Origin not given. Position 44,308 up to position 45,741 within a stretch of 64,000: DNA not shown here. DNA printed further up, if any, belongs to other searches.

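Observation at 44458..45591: ParA/MinD positioning ATPase fused to an AMPK-beta-type glycogen-binding domain (CBM48)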

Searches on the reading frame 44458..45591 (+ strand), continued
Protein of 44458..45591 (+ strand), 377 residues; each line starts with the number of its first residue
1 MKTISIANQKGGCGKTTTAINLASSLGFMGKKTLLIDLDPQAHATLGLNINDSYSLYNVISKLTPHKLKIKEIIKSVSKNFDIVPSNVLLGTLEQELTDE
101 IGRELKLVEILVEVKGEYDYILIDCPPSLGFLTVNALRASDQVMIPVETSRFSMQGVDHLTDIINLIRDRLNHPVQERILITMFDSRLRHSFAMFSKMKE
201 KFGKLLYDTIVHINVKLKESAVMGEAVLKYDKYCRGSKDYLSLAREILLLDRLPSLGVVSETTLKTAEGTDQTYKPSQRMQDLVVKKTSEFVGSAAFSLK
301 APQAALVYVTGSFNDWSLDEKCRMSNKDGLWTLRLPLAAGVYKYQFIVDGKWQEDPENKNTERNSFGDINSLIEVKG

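Call 45: fold_search(model_id=the predicted structure, library=pdb)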
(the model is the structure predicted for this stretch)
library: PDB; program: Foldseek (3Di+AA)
matches with E <= 10: 1652; with E <= 0.001: 416
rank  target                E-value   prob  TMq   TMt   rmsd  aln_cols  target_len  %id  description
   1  8ray_A                8.1e-18  1.00  0.55  0.78   7.2       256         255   38  ParA in complex with ATP (released 2025-03-26)
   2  9a6n_A                3.5e-17  1.00  0.54  0.78   7.3       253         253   39  Integrative model of SOJ-NRDR by crosslinking MS and deep learning (released 2024-09-18)
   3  8ray_B                5.1e-17  1.00  0.53  0.78   7.2       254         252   37  ParA in complex with ATP (released 2025-03-26)
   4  1wcv                  4.1e-16  1.00  0.51  0.76   7.4       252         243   33  Structure of the bacterial chromosome segregation protein Soj (released 2005-01-12)
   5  8jmj_A                8.5e-16  1.00  0.51  0.71   7.6       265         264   35  Structure of Helicobacter pylori Soj-DNA-Spo0J complex (released 2024-05-29)
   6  2bek_A                2.1e-15  1.00  0.51  0.77   7.5       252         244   32  Structure of the bacterial chromosome segregation protein Soj (released 2005-01-12)
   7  8jml_B                5.7e-15  1.00  0.53  0.74   7.5       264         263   36  Structure of Helicobacter pylori Soj protein mutant, D41A (released 2024-05-29)
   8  6iub_A                6.8e-15  1.00  0.53  0.73   7.4       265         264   35  Structure of Helicobacter pylori Soj protein (released 2019-02-13)
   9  2bek_B                8.7e-15  1.00  0.51  0.77   7.5       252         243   32  Structure of the bacterial chromosome segregation protein Soj (released 2005-01-12)
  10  2bej                  1.3e-14  1.00  0.51  0.76   7.4       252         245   32  Structure of the bacterial chromosome segregation protein Soj (released 2005-01-12)
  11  4pfs_B                2.0e-13  1.00  0.51  0.75   4.1       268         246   23  Crystal Structure of Cobyrinic Acid a,c-diamide synthase from Mycobacterium smegmatis (released 2014-05-21)
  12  5if9_B                5.9e-13  1.00  0.50  0.74   5.0       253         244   26  Crystal Structure of Cobyrinic Acid a,c-diamide synthase from Mycobacterium smegmatis with bound ATP analog and Magnes (released 2016-03-09)
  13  5tvk_B                7.1e-13  1.00  0.46  0.69   7.0       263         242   28  Crystal Structure of putative plasmid partition protein (BB_S35) from Borrelia burgdorferi B31 bound to AMPPNP (released 2016-11-23)
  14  5ihp_A                1.2e-12  1.00  0.50  0.74   5.1       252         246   26  Crystal Structure of Cobyrinic Acid a,c-diamide synthase from Mycobacterium smegmatis with bound ADP and Magnesium (released 2016-03-30)
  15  6non_A                1.2e-12  1.00  0.51  0.71   6.9       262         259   24  Structure of Cyanthece apo McdA (released 2019-04-24)
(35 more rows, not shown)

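Call 60: find_encoding_contigs(protein=P0079, flank=10000, max_places=2)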
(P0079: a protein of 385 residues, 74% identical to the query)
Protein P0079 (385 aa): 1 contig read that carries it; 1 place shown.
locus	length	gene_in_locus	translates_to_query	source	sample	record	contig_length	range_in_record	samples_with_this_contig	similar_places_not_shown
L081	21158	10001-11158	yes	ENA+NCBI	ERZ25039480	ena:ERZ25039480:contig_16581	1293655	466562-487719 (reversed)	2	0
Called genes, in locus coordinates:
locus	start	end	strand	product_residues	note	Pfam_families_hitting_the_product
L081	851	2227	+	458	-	PF16930:Porin_5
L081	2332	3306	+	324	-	PF12849:PBP_like_2, PF01547:SBP_bac_1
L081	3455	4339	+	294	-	PF00528:BPD_transp_1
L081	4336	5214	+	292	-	PF00528:BPD_transp_1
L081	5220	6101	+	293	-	PF03215:Rad17 (faint), PF00005:ABC_tran, PF02463:SMC_N (faint), PF13304:AAA_21 (faint)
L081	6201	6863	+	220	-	PF01895:PhoU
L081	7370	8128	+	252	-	-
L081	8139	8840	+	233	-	PF13372:Alginate_exp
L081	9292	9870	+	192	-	-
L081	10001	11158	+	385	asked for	PF00142:Fer4_NifH, PF01656:CbiA, PF06564:CBP_BcsQ, PF09140:MipZ, PF10609:ParA (weak), PF13614:AAA_31, PF16561:AMPK1_CBM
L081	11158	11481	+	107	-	PF09685:MamF_MmsF (weak)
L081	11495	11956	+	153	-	-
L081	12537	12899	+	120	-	-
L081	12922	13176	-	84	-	-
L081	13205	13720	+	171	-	-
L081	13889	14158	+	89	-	PF00312:Ribosomal_S15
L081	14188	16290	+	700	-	PF01138:RNase_PH, PF03725:RNase_PH_C, PF03726:PNPase, PF01138:RNase_PH, PF00013:KH_1, PF00575:S1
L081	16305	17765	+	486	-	PF13491:FtsK_4TM, PF17854:FtsK_alpha, PF01580:FtsK_SpoIIIE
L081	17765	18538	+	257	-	PF01580:FtsK_SpoIIIE, PF09397:FtsK_gamma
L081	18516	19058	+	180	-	PF13413:HTH_25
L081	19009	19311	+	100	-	PF13464:RodZ_C (weak)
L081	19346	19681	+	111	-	PF00919:UPF0004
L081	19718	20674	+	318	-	PF04055:Radical_SAM, PF18693:TRAM_2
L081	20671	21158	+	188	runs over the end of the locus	PF01066:CDP-OH_P_transf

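Call 62: search_protein_representatives(protein=window:44458-45591:+)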
Query: 377 residues. Proteins with E-value up to 0.001 (for the whole library): 62574; up to 1e-10: 24213; up to 1e-30: 3409. The best 150 are listed.
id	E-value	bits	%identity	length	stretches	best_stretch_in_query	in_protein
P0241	2.8e-153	526.6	66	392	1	1-376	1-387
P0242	1.2e-148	511.4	39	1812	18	283-366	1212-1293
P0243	2.6e-114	398.4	64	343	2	85-277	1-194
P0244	1.3e-113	396.2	69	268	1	1-253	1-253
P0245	2.2e-90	319.8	64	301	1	2-228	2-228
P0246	9.2e-88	311.2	48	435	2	1-249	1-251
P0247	1.7e-87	310.3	45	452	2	2-276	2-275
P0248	5.7e-85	302.0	45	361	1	1-376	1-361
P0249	4.8e-84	298.9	46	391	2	1-250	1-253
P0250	1.6e-83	297.2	63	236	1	132-375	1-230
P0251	1.4e-82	294.2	43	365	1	1-376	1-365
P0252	3.4e-82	292.8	44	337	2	4-250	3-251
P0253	7.0e-81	288.5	42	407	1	1-374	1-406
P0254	6.4e-80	285.4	44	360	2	1-249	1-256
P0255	3.5e-78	279.7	44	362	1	1-374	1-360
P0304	8.9e-67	242.1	48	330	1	1-250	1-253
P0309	2.9e-66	240.4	38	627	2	2-248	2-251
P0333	1.2e-61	225.2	42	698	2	1-248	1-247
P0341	1.0e-59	218.9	37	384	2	2-174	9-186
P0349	8.2e-59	215.9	42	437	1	1-248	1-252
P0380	1.8e-55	205.0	44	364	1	1-249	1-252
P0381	2.4e-55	204.6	41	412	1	1-248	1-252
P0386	4.4e-55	203.7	39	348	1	1-248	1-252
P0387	6.5e-55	203.1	45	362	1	1-251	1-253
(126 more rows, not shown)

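Call 66: search_protein_families(library=pfam, proteins=[P0349, P0381, P0341, P0380, P0387, P0386, P0304, P0333, P0309, P0242], max_evalue=0.001)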
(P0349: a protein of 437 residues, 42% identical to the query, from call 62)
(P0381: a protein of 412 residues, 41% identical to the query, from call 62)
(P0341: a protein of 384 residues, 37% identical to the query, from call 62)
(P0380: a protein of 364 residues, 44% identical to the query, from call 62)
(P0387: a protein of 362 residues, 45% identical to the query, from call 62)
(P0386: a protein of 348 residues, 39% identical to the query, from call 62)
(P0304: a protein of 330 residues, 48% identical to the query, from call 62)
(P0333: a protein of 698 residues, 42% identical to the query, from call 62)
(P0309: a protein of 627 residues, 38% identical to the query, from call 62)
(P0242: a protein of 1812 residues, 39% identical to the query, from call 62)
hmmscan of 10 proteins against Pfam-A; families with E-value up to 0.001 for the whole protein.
P0349 (437 aa): 7 families
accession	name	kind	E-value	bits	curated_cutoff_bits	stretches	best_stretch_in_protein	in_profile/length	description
PF13614.12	AAA_31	-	2.7e-50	171.2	27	1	1-176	1-172/177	AAA domain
PF01656.29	CbiA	-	2.6e-18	66.6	25.4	1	4-231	1-125/125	CobQ/CobB/MinD/ParA nucleotide binding domain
PF06564.18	CBP_BcsQ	-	2.6e-13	50.5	21.3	1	1-249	1-231/234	Cellulose biosynthesis protein BcsQ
PF00142.24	Fer4_NifH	-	4.3e-09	36.7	25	1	7-79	5-75/271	4Fe-4S iron sulfur cluster binding proteins, NifH/frxC family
PF09140.17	MipZ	-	1.6e-08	34.6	20.7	1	3-40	2-39/262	ATPase MipZ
PF10609.15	ParA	-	1.2e-07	31.9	27.1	1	2-43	4-45/246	NUBPL iron-transfer P-loop NTPase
PF02374.21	ArsA_ATPase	-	9.4e-06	25.5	24.3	1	6-40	5-39/305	Anion-transporting ATPase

P0381 (412 aa): 7 families
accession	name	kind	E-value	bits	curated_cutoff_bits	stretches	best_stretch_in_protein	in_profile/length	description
PF13614.12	AAA_31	-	5.5e-50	170.2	27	1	1-175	1-171/177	AAA domain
PF01656.29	CbiA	-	1.6e-18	67.3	25.4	1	4-231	1-125/125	CobQ/CobB/MinD/ParA nucleotide binding domain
PF06564.18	CBP_BcsQ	-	4.6e-11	43.1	21.3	1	1-249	1-231/234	Cellulose biosynthesis protein BcsQ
PF09140.17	MipZ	-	2e-09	37.6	20.7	1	4-40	3-39/262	ATPase MipZ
PF10609.15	ParA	-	1.5e-07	31.6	27.1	1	3-43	5-45/246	NUBPL iron-transfer P-loop NTPase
PF00142.24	Fer4_NifH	-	1.8e-07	31.3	25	1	7-43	5-41/271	4Fe-4S iron sulfur cluster binding proteins, NifH/frxC family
PF02374.21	ArsA_ATPase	-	1.4e-05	24.9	24.3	1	6-40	5-39/305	Anion-transporting ATPase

P0341 (384 aa): 8 families
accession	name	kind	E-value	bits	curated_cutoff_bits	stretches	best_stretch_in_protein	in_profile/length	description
PF13614.12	AAA_31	-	2.1e-90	301.8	27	2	9-189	2-177/177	AAA domain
PF01656.29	CbiA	-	7.2e-27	94.3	25.4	2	11-193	1-79/125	CobQ/CobB/MinD/ParA nucleotide binding domain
PF06564.18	CBP_BcsQ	-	2e-14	54.1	21.3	1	11-166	4-152/234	Cellulose biosynthesis protein BcsQ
PF09140.17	MipZ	-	8.8e-14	51.9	20.7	1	11-47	3-39/262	ATPase MipZ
PF00142.24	Fer4_NifH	-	1.2e-13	51.6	25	1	14-137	5-123/271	4Fe-4S iron sulfur cluster binding proteins, NifH/frxC family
PF10609.15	ParA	-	4.1e-13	49.7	27.1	1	10-181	5-165/246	NUBPL iron-transfer P-loop NTPase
PF02374.21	ArsA_ATPase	-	2.1e-06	27.6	24.3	1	11-58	3-50/305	Anion-transporting ATPase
PF00448.28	SRP54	-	0.00013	22.2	22.7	0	19-46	11-38/196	SRP54-type protein, GTPase domain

P0380 (364 aa): 8 families
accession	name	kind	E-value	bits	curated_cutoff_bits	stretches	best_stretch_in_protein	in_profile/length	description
PF13614.12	AAA_31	-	2e-48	165.1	27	1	2-171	2-168/177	AAA domain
PF01656.29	CbiA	-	5.4e-21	75.3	25.4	1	4-230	1-125/125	CobQ/CobB/MinD/ParA nucleotide binding domain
PF09140.17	MipZ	-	1.4e-13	51.2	20.7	1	3-162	2-141/262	ATPase MipZ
PF06564.18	CBP_BcsQ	-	6.7e-12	45.9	21.3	1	1-248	1-231/234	Cellulose biosynthesis protein BcsQ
PF10609.15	ParA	-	5.2e-08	33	27.1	1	3-162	5-155/246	NUBPL iron-transfer P-loop NTPase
PF00142.24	Fer4_NifH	-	1.6e-07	31.5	25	1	9-53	7-52/271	4Fe-4S iron sulfur cluster binding proteins, NifH/frxC family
PF02374.21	ArsA_ATPase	-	1.7e-05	24.6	24.3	1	9-194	8-195/305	Anion-transporting ATPase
PF14520.12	HHH_5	-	0.00062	20.6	27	0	278-319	11-52/57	Helix-hairpin-helix domain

P0387 (362 aa): 8 families
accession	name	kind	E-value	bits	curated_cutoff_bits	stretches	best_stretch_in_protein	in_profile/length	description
PF13614.12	AAA_31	-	5.6e-63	212.5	27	1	1-177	1-176/177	AAA domain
PF01656.29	CbiA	-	5.7e-29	101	25.4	1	4-229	1-125/125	CobQ/CobB/MinD/ParA nucleotide binding domain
PF09140.17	MipZ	-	3.6e-11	43.3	20.7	1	3-44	2-43/262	ATPase MipZ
PF06564.18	CBP_BcsQ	-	4e-11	43.3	21.3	1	1-247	1-231/234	Cellulose biosynthesis protein BcsQ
PF00142.24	Fer4_NifH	-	3e-09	37.2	25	1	4-48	3-47/271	4Fe-4S iron sulfur cluster binding proteins, NifH/frxC family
PF10609.15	ParA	-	1e-08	35.4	27.1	1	2-41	4-43/246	NUBPL iron-transfer P-loop NTPase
PF02374.21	ArsA_ATPase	-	5.9e-07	29.4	24.3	1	8-133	7-139/305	Anion-transporting ATPase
PF07015.17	VirC1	-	5.6e-05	23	24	1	1-39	1-39/231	VirC1 protein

P0386 (348 aa): 7 families
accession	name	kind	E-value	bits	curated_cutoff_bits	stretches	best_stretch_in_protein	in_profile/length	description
PF13614.12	AAA_31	-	7.6e-51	173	27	1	1-179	1-175/177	AAA domain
PF01656.29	CbiA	-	3.7e-20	72.6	25.4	1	4-231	1-125/125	CobQ/CobB/MinD/ParA nucleotide binding domain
PF06564.18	CBP_BcsQ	-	1.9e-14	54.2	21.3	1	1-249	1-231/234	Cellulose biosynthesis protein BcsQ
PF09140.17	MipZ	-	8.4e-09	35.5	20.7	1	3-40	2-39/262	ATPase MipZ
PF00142.24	Fer4_NifH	-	1.8e-08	34.7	25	1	7-45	5-43/271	4Fe-4S iron sulfur cluster binding proteins, NifH/frxC family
PF10609.15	ParA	-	5.1e-08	33.1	27.1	1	2-43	4-45/246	NUBPL iron-transfer P-loop NTPase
PF02374.21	ArsA_ATPase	-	5.3e-06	26.3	24.3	1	6-40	5-39/305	Anion-transporting ATPase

P0304 (330 aa): 8 families
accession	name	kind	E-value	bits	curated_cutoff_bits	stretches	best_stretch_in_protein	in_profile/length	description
PF13614.12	AAA_31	-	3.5e-52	177.4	27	1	1-177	1-174/177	AAA domain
PF01656.29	CbiA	-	5e-21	75.4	25.4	1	4-229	1-124/125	CobQ/CobB/MinD/ParA nucleotide binding domain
PF06564.18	CBP_BcsQ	-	1.2e-11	45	21.3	1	1-248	1-231/234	Cellulose biosynthesis protein BcsQ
PF09140.17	MipZ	-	3.8e-10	39.9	20.7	1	2-155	1-134/262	ATPase MipZ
PF10609.15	ParA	-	2.6e-09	37.3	27.1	1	2-39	4-41/246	NUBPL iron-transfer P-loop NTPase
PF00142.24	Fer4_NifH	-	8.9e-09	35.6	25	1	9-77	7-74/271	4Fe-4S iron sulfur cluster binding proteins, NifH/frxC family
PF02374.21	ArsA_ATPase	-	9.3e-05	22.2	24.3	1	2-41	2-40/305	Anion-transporting ATPase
PF07015.17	VirC1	-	0.00024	20.9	24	1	1-40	1-40/231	VirC1 protein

P0333 (698 aa): 9 families
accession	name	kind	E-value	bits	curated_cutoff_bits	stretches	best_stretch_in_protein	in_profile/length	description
PF13614.12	AAA_31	-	4e-53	180.4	27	1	1-176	1-177/177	AAA domain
PF01656.29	CbiA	-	2.3e-20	73.2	25.4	1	4-226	1-125/125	CobQ/CobB/MinD/ParA nucleotide binding domain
PF06564.18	CBP_BcsQ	-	4.2e-12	46.5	21.3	1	1-244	1-231/234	Cellulose biosynthesis protein BcsQ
PF09140.17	MipZ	-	1.3e-11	44.7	20.7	1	3-160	2-143/262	ATPase MipZ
PF16561.11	AMPK1_CBM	-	2.6e-08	34.4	26.8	1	615-690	9-80/85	Glycogen recognition site of AMP-activated protein kinase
PF10609.15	ParA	-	2.7e-08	34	27.1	1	2-130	4-125/246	NUBPL iron-transfer P-loop NTPase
PF00142.24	Fer4_NifH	-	9.5e-05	22.4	25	1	9-44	7-42/271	4Fe-4S iron sulfur cluster binding proteins, NifH/frxC family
PF02374.21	ArsA_ATPase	-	0.00042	20.1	24.3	1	9-41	8-40/305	Anion-transporting ATPase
PF07015.17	VirC1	-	0.00049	19.9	24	0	1-39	1-39/231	VirC1 protein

P0309 (627 aa): 10 families
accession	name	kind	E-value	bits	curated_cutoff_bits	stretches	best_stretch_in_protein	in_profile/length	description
PF13614.12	AAA_31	-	5.3e-47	160.5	27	1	2-178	2-175/177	AAA domain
PF01656.29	CbiA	-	1.3e-19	70.8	25.4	1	4-230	1-125/125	CobQ/CobB/MinD/ParA nucleotide binding domain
PF06564.18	CBP_BcsQ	-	2.5e-17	63.6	21.3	1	4-248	4-231/234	Cellulose biosynthesis protein BcsQ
PF16561.11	AMPK1_CBM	-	2.4e-13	50.5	26.8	1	552-626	10-80/85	Glycogen recognition site of AMP-activated protein kinase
PF10609.15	ParA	-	2.4e-10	40.7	27.1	1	3-250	5-245/246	NUBPL iron-transfer P-loop NTPase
PF09140.17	MipZ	-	5.1e-10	39.5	20.7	1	3-41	2-40/262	ATPase MipZ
PF00142.24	Fer4_NifH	-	2.3e-09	37.6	25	1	7-45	5-43/271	4Fe-4S iron sulfur cluster binding proteins, NifH/frxC family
PF02374.21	ArsA_ATPase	-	2.9e-07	30.4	24.3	1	6-130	5-134/305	Anion-transporting ATPase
PF02922.24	CBM_48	-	4.1e-07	30.7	22.4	1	553-607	22-82/83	Carbohydrate-binding module 48 (Isoamylase N-terminal domain)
PF22058.2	X25_BaPul_like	-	0.00082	19.9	27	0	560-604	13-58/87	Pullulanase X25 domain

P0242 (1812 aa): 8 families
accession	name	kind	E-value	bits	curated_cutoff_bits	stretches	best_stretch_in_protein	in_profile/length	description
PF16561.11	AMPK1_CBM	-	5e-183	594.3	26.8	17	337-408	4-73/85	Glycogen recognition site of AMP-activated protein kinase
PF02922.24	CBM_48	-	1.4e-177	577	22.4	17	864-922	11-71/83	Carbohydrate-binding module 48 (Isoamylase N-terminal domain)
PF22019.2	GlgB_N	-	4.1e-69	229.2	27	0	596-657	27-94/94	alpha-1,4-glucan branching enzyme GlgB, N-terminal domain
PF22058.2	X25_BaPul_like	-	1.2e-62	208.4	27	1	1157-1189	23-55/87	Pullulanase X25 domain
PF16760.10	CBM53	-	2.6e-19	69.7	27.6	0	345-379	10-51/57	Starch/carbohydrate-binding module (family 53)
PF19077.6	Big_13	-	1.6e-16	61.1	27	0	1311-1363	28-82/102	Bacterial Ig-like domain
PF02903.20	Alpha-amylase_N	-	5.6e-08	33.4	23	0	709-743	47-88/120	Alpha amylase, N-terminal ig-like domain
PF14508.12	GH97_N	-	0.00016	21.7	25.3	0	1512-1569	1-56/229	Glycosyl-hydrolase 97 N-terminal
